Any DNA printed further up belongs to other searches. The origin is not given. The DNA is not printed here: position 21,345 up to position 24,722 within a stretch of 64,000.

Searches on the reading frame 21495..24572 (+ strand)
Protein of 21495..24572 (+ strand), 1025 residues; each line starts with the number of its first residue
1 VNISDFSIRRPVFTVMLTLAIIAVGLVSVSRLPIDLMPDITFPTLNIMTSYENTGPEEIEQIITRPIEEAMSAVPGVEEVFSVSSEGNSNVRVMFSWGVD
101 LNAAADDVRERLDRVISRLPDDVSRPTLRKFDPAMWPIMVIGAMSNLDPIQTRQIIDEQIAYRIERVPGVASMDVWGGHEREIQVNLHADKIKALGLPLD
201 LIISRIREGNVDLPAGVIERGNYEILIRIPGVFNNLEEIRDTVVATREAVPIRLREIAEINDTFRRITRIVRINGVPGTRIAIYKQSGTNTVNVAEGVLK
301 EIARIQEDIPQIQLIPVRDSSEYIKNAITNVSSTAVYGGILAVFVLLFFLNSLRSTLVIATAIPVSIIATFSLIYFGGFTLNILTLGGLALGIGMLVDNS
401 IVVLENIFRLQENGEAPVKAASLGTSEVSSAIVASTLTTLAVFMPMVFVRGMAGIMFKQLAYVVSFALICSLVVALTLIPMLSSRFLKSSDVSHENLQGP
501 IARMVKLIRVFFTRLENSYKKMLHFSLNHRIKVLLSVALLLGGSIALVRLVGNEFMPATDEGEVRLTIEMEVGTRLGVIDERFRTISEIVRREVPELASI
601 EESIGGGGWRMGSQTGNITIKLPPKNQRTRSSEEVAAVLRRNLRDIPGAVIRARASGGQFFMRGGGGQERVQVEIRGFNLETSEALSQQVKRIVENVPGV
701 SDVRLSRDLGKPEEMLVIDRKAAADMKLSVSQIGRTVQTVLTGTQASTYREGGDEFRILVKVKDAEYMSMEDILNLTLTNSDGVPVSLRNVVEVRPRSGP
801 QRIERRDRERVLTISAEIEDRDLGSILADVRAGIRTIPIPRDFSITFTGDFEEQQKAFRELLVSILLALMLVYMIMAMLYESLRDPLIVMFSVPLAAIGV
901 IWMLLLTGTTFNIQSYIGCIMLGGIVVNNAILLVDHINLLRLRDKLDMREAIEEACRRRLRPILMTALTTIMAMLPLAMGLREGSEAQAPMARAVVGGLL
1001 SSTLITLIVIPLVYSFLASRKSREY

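Call 9: search_protein_families(library=pfam, proteins=[window:21495-24572:+], max_evalue=0.01)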
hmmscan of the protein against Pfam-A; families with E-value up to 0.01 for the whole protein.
window:21495-24572:+ (1025 aa): 2 families
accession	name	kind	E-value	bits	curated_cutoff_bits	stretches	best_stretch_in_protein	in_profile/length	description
PF00873.25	ACR_tran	-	3e-263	876.5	28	1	3-1017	1-1020/1021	AcrB/AcrD/AcrF family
PF03176.21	MMPL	-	6e-09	35.7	20.5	2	827-1020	107-305/333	MMPL family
